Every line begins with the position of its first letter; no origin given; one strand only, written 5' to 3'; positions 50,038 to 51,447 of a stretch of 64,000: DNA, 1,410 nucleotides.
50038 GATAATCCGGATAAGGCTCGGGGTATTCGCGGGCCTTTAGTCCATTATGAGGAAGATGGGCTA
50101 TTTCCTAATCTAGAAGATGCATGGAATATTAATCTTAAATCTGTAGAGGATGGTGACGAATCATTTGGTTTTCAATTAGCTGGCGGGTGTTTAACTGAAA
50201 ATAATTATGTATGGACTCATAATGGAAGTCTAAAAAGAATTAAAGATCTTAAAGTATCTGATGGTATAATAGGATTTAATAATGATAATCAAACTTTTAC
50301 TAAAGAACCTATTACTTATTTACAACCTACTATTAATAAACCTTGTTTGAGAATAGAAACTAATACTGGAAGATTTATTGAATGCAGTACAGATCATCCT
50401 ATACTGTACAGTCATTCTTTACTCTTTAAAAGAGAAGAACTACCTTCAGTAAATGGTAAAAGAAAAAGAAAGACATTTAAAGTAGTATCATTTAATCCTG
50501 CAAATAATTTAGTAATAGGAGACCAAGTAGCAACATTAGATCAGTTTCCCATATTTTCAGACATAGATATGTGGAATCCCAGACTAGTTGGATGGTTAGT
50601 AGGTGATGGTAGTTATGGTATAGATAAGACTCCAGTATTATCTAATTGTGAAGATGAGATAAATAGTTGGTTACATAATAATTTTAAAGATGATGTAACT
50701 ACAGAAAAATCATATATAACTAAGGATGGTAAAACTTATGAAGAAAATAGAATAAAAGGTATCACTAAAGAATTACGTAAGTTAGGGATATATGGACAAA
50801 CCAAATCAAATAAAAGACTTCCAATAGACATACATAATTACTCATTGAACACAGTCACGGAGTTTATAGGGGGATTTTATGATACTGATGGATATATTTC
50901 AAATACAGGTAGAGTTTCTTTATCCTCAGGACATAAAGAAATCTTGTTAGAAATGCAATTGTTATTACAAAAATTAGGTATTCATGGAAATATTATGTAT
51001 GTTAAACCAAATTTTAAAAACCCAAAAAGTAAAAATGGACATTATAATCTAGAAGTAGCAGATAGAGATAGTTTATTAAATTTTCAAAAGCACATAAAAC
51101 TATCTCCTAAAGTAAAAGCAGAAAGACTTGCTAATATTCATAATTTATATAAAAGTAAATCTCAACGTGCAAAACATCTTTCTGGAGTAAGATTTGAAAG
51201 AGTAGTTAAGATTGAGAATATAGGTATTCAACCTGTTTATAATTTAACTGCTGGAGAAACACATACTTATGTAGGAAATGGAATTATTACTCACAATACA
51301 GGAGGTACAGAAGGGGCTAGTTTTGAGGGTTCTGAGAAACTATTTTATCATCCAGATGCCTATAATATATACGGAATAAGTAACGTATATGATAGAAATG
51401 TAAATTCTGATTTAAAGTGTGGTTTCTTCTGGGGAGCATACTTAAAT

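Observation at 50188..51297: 370-aa intein with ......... endonuclease splitting the large terminase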

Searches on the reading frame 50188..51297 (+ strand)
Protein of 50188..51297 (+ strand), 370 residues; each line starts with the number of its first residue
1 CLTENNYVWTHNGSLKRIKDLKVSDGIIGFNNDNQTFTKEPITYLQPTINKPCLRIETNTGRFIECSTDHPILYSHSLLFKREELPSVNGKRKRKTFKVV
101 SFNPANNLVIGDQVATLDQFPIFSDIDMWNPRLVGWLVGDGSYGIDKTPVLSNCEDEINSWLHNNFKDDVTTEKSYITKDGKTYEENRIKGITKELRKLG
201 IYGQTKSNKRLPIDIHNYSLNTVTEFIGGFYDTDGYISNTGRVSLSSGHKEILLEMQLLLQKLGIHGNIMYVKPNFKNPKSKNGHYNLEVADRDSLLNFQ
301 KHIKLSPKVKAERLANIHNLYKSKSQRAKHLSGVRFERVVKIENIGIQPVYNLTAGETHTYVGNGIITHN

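Call 4: search_protein_families(library=pfam, proteins=[window:50188-51297:+], max_evalue=1)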
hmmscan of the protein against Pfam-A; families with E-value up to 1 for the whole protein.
window:50188-51297:+ (370 aa): 4 families
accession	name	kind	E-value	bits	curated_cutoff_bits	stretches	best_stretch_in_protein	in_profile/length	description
PF14528.11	LAGLIDADG_3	-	2.2e-13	50.7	22.5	1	223-303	3-81/82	LAGLIDADG-like domain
PF14890.11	Intein_splicing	-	1.3e-09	38.5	35.8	1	13-370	6-155/155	Intein splicing domain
PF01079.26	Hint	-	9.2e-05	22.6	29.7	1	1-74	13-88/213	Hint module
PF05204.19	Hom_end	-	0.049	14.2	21.1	1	225-307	16-101/110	Homing endonuclease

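Call 5: search_protein_families(library=phrogs, proteins=[window:50188-51297:+], max_evalue=0.01)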
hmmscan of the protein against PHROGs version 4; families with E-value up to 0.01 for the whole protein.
window:50188-51297:+ (370 aa): 4 families
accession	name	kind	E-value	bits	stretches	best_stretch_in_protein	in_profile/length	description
phrog_510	-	DNA, RNA and nucleotide metabolism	1.6e-06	28.1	1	11-251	417-641/667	DNA primase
phrog_9666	-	unknown function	6.1e-05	22.4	0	101-269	155-326/779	-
phrog_30356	-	DNA, RNA and nucleotide metabolism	0.0005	19.2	1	56-266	434-631/823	helicase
phrog_26446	-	DNA, RNA and nucleotide metabolism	0.002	17.3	1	1-271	367-622/761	anaerobic ribonucleoside reductase large subunit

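Call 14: find_homologous_proteins(query=window:50188-51297:+, max_evalue=0.00001)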
Query window:50188-51297:+ (370 aa): 29 proteins with E <= 0.00001 among 2069 candidates.
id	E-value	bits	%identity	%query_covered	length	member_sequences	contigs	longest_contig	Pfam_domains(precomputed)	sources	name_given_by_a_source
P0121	4.9e-101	357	68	65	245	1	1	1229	PF14528.12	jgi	jgi:hypothetical protein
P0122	1.3e-83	299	43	96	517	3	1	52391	PF14528.12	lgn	-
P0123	1.7e-70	256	39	100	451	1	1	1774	PF14528.12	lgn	-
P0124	7.4e-63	231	37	100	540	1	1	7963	PF14528.12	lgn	-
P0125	7.0e-60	221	53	55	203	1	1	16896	-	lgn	-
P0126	3.8e-58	215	43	69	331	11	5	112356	PF14528.12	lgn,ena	-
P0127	7.3e-58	214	46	66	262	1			PF14528.12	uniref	uniref:LAGLIDADG-like domain protein n=1 Tax=Dulem virus 42 TaxID=3145760 RepID=A0AAU8B7X5_9CAUD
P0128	1.0e-55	207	36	100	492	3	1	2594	PF14528.12,PF14890.12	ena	-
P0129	1.2e-54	204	36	100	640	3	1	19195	PF14528.12,PF14890.12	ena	-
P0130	3.7e-52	196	33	100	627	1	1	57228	PF14528.12,PF14890.12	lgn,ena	-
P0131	7.6e-52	195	35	100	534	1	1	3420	PF14528.12,PF14890.12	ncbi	-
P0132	4.1e-48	182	40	75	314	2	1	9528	PF14528.12,PF14890.12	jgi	jgi:intein/homing endonuclease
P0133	4.4e-48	182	36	86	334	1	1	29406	PF14528.12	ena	-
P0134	6.0e-43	165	45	49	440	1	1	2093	-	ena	-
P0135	2.9e-42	163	45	52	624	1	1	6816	PF14528.12,PF14890.12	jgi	jgi:hypothetical protein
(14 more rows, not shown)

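Call 18: search_solved_structures(query=window:50188-51297:+, max_evalue=0.01, show_alignments=2)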
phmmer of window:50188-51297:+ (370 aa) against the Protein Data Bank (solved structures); distinct sequences matched with E-value up to 0.01: 2.
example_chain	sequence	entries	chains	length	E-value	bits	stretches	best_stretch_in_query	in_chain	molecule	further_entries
7qss_A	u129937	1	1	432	0.00012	24.4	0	130-269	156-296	V-type ATP synthase alpha chain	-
1dq3_A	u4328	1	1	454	0.0031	19.8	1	174-317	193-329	ENDONUCLEASE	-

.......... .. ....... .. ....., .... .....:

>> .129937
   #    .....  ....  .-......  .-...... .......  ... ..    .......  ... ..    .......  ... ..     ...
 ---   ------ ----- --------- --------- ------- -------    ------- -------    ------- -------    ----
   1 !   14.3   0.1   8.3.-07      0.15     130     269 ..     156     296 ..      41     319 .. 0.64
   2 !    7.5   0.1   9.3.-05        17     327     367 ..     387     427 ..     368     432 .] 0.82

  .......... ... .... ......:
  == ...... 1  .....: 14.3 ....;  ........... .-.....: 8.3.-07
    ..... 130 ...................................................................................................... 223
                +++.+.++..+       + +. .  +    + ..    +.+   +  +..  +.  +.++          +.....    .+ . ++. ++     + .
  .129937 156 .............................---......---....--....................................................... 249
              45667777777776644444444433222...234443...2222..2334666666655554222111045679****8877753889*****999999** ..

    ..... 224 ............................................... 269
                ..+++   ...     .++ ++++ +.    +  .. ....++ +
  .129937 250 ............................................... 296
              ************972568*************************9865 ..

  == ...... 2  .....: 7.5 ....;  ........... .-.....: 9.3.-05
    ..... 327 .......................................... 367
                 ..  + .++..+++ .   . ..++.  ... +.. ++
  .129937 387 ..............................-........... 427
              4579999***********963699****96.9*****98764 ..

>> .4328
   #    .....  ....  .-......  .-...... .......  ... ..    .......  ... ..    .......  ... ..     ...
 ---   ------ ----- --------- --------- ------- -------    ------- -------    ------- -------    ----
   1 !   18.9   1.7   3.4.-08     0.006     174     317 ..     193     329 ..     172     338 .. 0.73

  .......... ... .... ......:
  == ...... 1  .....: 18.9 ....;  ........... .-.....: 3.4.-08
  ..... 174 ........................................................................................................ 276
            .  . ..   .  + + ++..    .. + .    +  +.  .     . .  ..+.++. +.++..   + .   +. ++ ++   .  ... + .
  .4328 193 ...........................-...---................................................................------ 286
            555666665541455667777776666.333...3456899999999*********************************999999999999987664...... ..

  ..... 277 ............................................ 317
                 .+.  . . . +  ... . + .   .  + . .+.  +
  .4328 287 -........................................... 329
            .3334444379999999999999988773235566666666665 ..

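Call 45: predict_structure(alignment_id=A4)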
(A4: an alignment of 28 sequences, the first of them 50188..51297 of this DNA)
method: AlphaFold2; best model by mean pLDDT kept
length: 370 residues; sequences in the alignment: 28
mean_pLDDT: 91.5   pTM: 0.87
mean pLDDT of the five models: 91.5, 90.9, 90.9, 89.7, 89.5
residues with pLDDT >= 90: 287; 70-90: 74; 50-70: 7; < 50: 2
segments of 3 or more residues with pLDDT < 50: none
pLDDT, mean of each block of 10 residues (from residue 1): 93 92 95 90 95 95 95 86 74 76 96 93 95 97 93 96 96 95 96 95 90 94 98 95 94 94 93 86 91 93 97 91 60 87 98 91 91
secondary structure, 60 per line:
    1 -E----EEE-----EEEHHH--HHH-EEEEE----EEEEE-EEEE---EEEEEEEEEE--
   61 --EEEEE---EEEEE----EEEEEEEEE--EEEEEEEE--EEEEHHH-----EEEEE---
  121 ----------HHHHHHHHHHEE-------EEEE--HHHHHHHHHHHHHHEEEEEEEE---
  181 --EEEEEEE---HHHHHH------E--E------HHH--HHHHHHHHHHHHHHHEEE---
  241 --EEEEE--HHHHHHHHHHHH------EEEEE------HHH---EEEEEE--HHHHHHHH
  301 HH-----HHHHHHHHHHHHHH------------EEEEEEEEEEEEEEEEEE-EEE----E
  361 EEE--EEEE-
elements in order: E7-9 E15-17 E27-31 E36-40 E42-45 E49-58 E63-67 E71-75 E80-88 E91-98 E101-104 E113-117 H131-140 E150-153 H156-169 E170-177 E183-189 H193-198 H220-234 E235-237 E243-247 H250-261 E268-272 E285-290 H293-302 H308-321 E334-351 E353-355 E360-363 E366-369

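Call 47: fold_search(model_id=the predicted structure, library=pdb)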
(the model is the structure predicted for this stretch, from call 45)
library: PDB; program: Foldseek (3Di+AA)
matches with E <= 10: 1530; with E <= 0.001: 26
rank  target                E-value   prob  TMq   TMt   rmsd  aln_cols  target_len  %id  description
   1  7qsu                  7.8e-19  1.00  0.65  0.65   6.4       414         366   18  Crystal structure of homing endonuclease-associated TliVMA intein (C1A, d333-339) (released 2022-03-30)
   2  7qss                  5.8e-18  1.00  0.66  0.57   8.6       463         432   16  Crystal structure of homing endonuclease-associated TliVMA intein (C1A) (released 2022-03-30)
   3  1ef0_A                2.5e-16  1.00  0.67  0.59   8.5       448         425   12  CRYSTAL STRUCTURE OF PI-SCEI MINIPRECURSOR (released 2000-06-07)
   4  1dq3                  9.4e-16  1.00  0.66  0.56   6.6       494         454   18  CRYSTAL STRUCTURE OF AN ARCHAEAL INTEIN-ENCODED HOMING ENDONUCLEASE PI-PFUI (released 2000-07-05)
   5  1vde_B                2.4e-15  1.00  0.63  0.56   8.9       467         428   13  PI-SCEI, A HOMING ENDONUCLEASE WITH PROTEIN SPLICING ACTIVITY (released 1998-04-08)
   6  1lws_A                4.5e-15  1.00  0.62  0.55  10.6       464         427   13  Crystal structure of the intein homing endonuclease PI-SceI bound to its recognition sequence (released 2002-09-27)
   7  7qst                  9.3e-15  1.00  0.61  0.62   8.1       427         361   17  Crystal structure of homing endonuclease-associated PhoVMA intein (C1A) (released 2022-03-30)
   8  1dfa                  4.5e-14  1.00  0.63  0.58   9.8       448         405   14  CRYSTAL STRUCTURE OF PI-SCEI IN C2 SPACE GROUP (released 1999-12-08)
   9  1lwt_A                5.0e-14  1.00  0.61  0.52  10.8       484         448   13  Crystal structure of the intein homing endonuclease PI-SceI bound to its substrate DNA (Ca2+ free) (released 2002-09-27)
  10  1um2_B                5.6e-14  1.00  0.64  0.57   9.8       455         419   12  Crystal Structure of the Vma1-Derived Endonuclease with the Ligated Extein Segment (released 2004-09-22)
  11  1jva_B                1.8e-13  1.00  0.63  0.55   9.8       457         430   12  CRYSTAL STRUCTURE OF THE VMA1-DERIVED ENDONUCLEASE BEARING THE N AND C EXTEIN PROPEPTIDES (released 2002-08-29)
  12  1um2_A                1.6e-12  1.00  0.61  0.55  10.8       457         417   14  Crystal Structure of the Vma1-Derived Endonuclease with the Ligated Extein Segment (released 2004-09-22)
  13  2cw7                  4.5e-10  1.00  0.63  0.45  11.3       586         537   11  Crystal structure of intein homing endonuclease II (released 2006-04-18)
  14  2dch                  5.7e-06  1.00  0.36  0.60   5.1       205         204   16  Crystal structure of archaeal intron-encoded homing endonuclease I-Tsp061I (released 2006-07-06)
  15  5akf_I                1.6e-05  1.00  0.29  0.54   6.5       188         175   17  THE CRYSTAL STRUCTURE OF I-DMOI Q42AK120M IN COMPLEX WITH ITS TARGET DNA NICKED IN THE CODING STRAND A AND IN THE PRES (released 2015-06-17)
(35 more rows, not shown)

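Call 67: search_protein_representatives(protein=window:50188-51297:+)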
Query: 370 residues. Proteins with E-value up to 0.001 (for the whole library): 2984; up to 1e-10: 484; up to 1e-30: 214. The best 150 are listed.
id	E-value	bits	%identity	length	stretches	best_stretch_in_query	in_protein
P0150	1.3e-172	590.4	51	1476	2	1-370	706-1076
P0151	5.9e-133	459.9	57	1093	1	1-370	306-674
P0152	4.1e-112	391.3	51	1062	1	1-370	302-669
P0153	4.5e-109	381.3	50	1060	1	1-370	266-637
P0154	1.9e-106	372.6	49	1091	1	1-370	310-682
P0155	2.1e-105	369.2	51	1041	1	1-370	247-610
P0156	4.4e-104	364.8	51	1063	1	1-370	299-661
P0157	6.4e-104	364.3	49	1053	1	1-370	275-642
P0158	2.9e-103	362.1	50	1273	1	1-370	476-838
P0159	1.4e-102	360.0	52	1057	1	1-370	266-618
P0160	1.1e-101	357.0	50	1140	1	1-370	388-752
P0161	7.0e-100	351.0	48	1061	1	1-370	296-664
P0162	5.8e-99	348.0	50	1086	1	1-370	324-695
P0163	1.3e-98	346.8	48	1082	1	1-370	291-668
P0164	2.5e-98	345.9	48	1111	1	1-370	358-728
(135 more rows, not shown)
